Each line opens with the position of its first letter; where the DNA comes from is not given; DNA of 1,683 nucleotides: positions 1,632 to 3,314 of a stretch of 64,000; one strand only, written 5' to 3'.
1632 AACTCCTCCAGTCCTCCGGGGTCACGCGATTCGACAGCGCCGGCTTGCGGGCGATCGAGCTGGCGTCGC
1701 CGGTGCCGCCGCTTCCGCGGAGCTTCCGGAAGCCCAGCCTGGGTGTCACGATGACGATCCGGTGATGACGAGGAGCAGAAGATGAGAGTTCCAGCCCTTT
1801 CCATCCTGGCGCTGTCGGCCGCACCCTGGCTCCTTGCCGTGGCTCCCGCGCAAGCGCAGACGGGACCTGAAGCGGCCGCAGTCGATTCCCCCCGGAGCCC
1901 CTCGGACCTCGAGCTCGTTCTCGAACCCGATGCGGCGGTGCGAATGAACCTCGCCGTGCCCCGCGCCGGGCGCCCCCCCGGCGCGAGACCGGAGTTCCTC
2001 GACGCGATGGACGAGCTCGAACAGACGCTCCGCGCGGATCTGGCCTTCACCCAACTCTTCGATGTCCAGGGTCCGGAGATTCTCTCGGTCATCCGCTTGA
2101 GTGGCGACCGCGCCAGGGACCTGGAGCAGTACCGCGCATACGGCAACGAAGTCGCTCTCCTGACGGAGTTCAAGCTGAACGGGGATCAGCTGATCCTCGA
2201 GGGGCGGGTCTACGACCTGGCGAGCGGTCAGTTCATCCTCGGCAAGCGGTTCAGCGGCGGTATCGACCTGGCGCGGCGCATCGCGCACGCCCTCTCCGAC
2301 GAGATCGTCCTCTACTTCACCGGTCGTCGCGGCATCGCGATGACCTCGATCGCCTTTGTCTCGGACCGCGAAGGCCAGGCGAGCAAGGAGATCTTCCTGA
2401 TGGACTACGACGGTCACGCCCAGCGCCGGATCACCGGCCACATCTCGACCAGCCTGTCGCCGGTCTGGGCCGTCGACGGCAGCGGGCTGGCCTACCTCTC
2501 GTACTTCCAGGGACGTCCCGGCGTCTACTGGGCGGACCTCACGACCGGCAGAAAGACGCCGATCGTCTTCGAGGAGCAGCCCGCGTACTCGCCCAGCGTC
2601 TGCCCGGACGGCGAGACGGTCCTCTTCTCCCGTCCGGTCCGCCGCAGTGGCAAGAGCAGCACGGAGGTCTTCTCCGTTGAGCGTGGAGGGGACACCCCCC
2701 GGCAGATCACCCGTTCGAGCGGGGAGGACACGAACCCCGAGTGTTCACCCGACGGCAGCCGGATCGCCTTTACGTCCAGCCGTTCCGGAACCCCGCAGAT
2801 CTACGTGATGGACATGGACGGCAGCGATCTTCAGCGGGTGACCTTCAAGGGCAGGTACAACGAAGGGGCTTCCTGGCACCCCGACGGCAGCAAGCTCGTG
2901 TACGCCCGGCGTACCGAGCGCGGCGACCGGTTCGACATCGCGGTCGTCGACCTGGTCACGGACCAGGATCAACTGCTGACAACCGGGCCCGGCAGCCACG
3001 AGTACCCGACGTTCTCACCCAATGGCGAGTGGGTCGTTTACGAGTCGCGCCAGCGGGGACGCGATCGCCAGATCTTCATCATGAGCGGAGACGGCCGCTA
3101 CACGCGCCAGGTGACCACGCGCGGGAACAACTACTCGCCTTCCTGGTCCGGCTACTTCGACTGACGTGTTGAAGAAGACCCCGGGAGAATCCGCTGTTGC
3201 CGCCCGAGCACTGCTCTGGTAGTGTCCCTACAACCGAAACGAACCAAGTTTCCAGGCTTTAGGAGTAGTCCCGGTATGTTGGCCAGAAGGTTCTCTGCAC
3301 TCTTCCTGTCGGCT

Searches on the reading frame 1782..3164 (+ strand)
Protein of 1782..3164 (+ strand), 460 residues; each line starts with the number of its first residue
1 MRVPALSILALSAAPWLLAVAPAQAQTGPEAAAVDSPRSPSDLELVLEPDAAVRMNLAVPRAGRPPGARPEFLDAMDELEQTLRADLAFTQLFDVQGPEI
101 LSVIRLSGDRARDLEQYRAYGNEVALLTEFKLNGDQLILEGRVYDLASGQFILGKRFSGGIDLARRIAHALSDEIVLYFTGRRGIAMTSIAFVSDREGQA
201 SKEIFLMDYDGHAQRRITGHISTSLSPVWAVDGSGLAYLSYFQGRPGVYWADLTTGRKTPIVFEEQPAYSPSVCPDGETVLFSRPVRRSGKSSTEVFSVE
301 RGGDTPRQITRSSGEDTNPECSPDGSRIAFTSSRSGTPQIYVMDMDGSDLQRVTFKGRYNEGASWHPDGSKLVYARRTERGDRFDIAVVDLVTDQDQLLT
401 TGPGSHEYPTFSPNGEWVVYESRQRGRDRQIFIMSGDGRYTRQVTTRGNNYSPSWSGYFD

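Call 8: search_protein_families(library=pfam, proteins=[window:1782-3164:+], max_evalue=0.001)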
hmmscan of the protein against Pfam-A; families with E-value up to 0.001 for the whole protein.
window:1782-3164:+ (460 aa): 4 families
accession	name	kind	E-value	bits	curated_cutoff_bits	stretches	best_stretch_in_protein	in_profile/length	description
PF07676.18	PD40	-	1.8e-31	107.8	20.9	3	306-342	1-38/38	WD40-like Beta Propeller Repeat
PF00930.27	DPPIV_N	-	5.7e-07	29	22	0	275-357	2-82/354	Dipeptidyl peptidase IV (DPP IV) N-terminal region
PF14583.12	Pectate_lyase22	-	2.1e-06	27.2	30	0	340-406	218-287/386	Oligogalacturonate lyase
PF02897.21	Peptidase_S9_N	-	0.00037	19.8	24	0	320-401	130-223/414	Prolyl oligopeptidase, N-terminal beta-propeller domain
